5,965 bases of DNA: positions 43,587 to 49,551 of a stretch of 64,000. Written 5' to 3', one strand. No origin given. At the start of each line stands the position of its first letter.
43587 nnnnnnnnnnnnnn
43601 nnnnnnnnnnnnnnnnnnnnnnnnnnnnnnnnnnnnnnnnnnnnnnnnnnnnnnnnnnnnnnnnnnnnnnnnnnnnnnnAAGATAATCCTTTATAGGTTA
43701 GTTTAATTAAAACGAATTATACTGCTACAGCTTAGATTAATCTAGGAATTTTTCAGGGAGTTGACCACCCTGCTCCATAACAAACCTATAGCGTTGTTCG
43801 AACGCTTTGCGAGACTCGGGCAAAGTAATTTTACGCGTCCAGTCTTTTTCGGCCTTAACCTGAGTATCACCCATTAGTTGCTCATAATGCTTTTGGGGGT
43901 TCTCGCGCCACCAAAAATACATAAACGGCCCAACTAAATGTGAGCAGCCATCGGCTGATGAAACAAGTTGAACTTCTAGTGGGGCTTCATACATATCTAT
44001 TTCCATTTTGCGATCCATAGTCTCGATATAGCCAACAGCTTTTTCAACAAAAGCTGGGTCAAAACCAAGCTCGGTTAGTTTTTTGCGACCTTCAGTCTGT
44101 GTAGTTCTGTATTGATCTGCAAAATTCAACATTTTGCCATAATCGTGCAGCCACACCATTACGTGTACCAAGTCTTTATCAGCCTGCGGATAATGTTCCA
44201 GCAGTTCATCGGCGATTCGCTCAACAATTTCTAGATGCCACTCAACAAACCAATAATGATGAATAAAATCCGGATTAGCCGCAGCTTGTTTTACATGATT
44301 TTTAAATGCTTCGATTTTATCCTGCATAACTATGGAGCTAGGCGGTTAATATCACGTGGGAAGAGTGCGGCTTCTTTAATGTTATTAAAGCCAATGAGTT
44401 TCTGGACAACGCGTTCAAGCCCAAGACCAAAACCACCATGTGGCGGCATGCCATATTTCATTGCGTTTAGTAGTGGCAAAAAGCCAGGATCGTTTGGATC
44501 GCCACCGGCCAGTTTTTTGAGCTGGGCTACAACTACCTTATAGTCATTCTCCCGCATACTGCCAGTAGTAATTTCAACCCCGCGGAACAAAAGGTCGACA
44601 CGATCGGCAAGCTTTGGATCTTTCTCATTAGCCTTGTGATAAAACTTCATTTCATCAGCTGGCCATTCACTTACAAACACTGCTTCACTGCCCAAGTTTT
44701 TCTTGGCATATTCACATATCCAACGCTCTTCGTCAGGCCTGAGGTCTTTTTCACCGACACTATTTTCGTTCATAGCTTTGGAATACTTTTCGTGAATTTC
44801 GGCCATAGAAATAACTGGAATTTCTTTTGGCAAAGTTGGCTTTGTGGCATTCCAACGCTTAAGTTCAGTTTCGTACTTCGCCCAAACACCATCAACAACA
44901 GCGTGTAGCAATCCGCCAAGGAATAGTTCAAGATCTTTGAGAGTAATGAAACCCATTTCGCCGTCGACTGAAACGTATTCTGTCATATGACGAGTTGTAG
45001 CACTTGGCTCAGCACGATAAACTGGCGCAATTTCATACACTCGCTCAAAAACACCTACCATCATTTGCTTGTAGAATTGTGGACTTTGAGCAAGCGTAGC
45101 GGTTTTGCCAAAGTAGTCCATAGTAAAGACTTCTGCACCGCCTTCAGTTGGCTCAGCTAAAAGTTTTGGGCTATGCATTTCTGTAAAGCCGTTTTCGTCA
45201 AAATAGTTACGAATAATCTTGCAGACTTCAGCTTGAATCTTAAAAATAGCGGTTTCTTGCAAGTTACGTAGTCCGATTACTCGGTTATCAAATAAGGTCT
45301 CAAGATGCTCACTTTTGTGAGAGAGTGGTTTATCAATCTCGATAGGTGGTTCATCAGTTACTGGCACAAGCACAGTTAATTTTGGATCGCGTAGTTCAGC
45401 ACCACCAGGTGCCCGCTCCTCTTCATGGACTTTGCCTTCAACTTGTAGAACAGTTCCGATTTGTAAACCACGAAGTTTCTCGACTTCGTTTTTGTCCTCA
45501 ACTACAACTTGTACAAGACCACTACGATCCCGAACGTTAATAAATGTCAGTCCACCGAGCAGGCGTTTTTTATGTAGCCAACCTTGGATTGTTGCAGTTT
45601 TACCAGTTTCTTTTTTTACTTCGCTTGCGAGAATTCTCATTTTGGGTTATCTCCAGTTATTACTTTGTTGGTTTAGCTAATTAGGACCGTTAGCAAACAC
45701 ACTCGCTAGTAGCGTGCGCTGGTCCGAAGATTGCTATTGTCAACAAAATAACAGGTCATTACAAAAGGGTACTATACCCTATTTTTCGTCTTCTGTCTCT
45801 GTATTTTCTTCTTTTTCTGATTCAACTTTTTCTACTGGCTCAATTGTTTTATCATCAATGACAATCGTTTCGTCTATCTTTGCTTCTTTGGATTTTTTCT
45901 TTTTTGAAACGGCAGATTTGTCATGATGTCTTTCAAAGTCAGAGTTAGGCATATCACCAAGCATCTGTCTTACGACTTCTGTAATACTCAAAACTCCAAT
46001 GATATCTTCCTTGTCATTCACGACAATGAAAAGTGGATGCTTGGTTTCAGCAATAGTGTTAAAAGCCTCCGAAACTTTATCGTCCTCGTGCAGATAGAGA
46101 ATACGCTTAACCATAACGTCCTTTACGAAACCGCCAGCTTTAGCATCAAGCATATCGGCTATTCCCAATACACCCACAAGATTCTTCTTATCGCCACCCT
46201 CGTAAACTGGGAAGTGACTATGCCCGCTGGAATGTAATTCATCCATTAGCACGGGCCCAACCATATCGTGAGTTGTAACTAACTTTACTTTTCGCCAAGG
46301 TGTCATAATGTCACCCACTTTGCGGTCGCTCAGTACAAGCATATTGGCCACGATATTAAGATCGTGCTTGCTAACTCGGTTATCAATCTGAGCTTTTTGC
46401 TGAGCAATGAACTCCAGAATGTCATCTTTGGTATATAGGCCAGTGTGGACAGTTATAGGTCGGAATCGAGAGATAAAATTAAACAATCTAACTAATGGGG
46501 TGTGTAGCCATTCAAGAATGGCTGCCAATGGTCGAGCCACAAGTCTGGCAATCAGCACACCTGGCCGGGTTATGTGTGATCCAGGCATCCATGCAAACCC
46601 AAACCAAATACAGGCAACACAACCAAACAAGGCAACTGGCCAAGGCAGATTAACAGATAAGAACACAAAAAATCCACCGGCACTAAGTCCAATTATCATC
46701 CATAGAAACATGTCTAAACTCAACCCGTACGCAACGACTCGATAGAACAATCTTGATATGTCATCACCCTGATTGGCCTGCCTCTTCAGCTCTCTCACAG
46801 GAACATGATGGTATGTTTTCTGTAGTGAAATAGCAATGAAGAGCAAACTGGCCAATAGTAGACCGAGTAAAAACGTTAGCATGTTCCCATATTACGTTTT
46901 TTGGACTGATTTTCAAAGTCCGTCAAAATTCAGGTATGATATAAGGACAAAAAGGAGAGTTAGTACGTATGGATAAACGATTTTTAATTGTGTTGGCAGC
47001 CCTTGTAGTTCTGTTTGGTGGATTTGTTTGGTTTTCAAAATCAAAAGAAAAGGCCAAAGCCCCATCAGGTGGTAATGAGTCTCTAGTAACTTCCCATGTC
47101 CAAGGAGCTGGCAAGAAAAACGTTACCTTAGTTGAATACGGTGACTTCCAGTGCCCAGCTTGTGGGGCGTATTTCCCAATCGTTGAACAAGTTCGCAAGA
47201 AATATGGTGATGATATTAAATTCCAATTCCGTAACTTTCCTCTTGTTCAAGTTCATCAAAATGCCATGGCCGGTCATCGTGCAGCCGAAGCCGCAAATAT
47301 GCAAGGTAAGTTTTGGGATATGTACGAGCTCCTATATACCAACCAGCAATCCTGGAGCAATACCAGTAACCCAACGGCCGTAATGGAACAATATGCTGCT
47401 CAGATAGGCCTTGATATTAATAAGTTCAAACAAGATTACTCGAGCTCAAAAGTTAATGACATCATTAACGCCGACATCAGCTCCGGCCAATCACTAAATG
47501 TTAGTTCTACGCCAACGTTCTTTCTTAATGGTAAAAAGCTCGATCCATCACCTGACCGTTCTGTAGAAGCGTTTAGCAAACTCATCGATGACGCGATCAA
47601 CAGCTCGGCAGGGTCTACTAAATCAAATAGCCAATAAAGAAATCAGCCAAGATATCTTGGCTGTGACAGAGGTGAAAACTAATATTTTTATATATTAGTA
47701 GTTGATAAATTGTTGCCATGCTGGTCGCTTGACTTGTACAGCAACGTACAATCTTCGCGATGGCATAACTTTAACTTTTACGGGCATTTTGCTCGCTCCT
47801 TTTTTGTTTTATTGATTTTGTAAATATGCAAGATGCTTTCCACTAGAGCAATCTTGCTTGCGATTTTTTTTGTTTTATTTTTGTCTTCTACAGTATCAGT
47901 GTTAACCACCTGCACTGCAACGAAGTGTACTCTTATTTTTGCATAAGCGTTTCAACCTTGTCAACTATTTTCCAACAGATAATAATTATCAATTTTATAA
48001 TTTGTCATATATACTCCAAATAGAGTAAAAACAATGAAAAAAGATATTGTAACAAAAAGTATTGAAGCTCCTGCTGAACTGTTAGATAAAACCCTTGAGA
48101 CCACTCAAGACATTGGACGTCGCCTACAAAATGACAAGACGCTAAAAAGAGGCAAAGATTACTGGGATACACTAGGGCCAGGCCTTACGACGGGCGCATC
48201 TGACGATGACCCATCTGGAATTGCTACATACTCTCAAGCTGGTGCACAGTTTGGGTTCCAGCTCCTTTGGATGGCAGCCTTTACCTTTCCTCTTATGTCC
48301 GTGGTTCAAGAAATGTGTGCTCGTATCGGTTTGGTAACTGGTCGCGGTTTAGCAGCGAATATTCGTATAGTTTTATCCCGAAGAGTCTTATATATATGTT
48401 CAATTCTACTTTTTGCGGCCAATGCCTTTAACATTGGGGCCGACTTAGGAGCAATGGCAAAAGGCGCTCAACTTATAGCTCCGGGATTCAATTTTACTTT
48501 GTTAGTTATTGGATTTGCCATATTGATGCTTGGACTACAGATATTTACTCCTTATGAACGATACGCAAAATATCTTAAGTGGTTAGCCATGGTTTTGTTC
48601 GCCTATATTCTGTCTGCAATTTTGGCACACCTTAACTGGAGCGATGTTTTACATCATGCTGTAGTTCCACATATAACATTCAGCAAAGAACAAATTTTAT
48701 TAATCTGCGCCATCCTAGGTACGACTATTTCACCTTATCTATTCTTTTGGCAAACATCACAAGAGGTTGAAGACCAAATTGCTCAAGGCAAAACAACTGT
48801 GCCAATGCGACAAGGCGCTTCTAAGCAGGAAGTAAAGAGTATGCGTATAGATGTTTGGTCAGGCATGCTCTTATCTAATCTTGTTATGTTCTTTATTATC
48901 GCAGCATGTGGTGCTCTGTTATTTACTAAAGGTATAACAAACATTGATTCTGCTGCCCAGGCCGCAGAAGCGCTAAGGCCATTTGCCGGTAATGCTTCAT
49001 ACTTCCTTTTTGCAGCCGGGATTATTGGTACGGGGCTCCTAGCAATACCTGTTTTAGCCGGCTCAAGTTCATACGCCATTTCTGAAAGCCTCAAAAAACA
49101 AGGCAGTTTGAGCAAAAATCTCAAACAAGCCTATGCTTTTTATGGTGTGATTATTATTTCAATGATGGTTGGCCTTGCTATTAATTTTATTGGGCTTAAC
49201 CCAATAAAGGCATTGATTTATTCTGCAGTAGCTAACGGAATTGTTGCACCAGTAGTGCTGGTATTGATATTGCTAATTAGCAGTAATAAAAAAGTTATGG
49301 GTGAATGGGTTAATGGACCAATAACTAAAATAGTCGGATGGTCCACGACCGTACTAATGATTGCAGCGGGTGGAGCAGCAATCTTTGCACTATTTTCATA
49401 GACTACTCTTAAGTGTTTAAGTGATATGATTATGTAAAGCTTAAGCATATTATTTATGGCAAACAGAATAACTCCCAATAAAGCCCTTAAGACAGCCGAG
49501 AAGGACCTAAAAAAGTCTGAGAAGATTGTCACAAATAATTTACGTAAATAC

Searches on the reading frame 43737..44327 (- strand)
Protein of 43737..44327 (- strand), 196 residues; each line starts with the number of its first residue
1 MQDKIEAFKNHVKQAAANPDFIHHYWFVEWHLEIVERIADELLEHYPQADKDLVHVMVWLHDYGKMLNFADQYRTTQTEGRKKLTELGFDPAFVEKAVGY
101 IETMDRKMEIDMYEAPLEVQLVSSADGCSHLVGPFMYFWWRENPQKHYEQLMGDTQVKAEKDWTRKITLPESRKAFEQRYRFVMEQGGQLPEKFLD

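Call 108: search_protein_families(library=pfam, proteins=[window:43737-44327:-], max_evalue=0.0001)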
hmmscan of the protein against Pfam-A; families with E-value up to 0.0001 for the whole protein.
window:43737-44327:- (196 aa): 1 family
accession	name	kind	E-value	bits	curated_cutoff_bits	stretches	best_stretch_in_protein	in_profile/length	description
PF01966.28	HD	-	9.4e-06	26.3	22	1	31-128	4-113/116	HD domain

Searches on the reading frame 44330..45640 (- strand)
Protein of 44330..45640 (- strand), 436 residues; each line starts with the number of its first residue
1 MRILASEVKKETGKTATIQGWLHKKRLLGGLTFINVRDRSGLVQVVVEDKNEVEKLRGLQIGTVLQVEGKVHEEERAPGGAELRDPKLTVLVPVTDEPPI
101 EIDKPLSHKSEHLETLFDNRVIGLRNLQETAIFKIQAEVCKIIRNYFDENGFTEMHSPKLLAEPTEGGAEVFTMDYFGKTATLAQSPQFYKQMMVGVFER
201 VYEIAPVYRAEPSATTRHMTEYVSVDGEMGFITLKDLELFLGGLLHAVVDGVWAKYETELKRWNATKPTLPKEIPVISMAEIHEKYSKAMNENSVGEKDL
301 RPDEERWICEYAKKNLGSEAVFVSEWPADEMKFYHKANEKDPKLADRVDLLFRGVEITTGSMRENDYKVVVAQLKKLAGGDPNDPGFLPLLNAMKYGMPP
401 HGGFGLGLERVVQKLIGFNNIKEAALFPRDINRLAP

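Call 65: search_protein_families(library=pfam, proteins=[window:44330-45640:-], max_evalue=0.00001)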
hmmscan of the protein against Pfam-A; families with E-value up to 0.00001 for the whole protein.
window:44330-45640:- (436 aa): 2 families
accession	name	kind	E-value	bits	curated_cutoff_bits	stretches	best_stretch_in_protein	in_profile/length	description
PF00152.25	tRNA-synt_2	-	5.4e-75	252.7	25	1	114-430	3-307/308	tRNA synthetases class II (D, K and N)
PF01336.31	tRNA_anti-codon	-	7.8e-15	55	27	1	17-91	2-75/75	OB-fold nucleic acid binding domain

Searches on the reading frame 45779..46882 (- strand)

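Call 65: search_protein_families(library=pfam, proteins=[window:45779-46882:-], max_evalue=0.00001)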
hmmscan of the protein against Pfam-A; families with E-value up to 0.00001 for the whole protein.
window:45779-46882:- (367 aa): 1 family
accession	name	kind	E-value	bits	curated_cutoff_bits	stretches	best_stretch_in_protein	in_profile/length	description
PF00571.33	CBS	-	3.1e-14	53.5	24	1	253-308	1-56/57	CBS domain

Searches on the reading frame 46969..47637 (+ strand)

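Call 108: search_protein_families(library=pfam, proteins=[window:46969-47637:+], max_evalue=0.0001)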
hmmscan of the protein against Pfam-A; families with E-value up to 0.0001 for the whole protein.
window:46969-47637:+ (222 aa): 3 families
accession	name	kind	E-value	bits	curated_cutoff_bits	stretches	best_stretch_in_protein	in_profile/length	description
PF13462.12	Thioredoxin_4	-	2.4e-28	99.8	23.2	1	40-208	3-165/165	Thioredoxin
PF01323.26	DSBA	-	6.1e-17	62.5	25.6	1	53-193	1-179/191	DSBA-like thioredoxin domain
PF13743.12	Thioredoxin_5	-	2.4e-10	40.9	27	1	107-186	82-163/186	Thioredoxin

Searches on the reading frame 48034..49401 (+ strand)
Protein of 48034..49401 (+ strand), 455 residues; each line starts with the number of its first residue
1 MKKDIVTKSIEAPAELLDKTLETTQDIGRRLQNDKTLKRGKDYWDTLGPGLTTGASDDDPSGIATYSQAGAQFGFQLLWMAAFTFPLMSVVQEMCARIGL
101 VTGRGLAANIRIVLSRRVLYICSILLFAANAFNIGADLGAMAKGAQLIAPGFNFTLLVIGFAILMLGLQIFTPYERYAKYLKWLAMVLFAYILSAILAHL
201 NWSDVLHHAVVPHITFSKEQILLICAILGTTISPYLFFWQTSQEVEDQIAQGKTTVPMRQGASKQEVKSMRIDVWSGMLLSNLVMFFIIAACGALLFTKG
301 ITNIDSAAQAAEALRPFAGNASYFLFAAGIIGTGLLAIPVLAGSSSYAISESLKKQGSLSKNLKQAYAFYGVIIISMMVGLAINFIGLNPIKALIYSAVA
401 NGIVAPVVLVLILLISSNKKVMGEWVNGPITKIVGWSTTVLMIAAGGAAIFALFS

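Call 65: search_protein_families(library=pfam, proteins=[window:48034-49401:+], max_evalue=0.00001)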
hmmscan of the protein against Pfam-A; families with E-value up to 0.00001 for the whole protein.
window:48034-49401:+ (455 aa): 1 family
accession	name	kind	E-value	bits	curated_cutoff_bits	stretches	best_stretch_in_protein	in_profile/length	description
PF01566.24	Nramp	-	6.2e-82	276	29.8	1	63-428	1-356/357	Natural resistance-associated macrophage protein-like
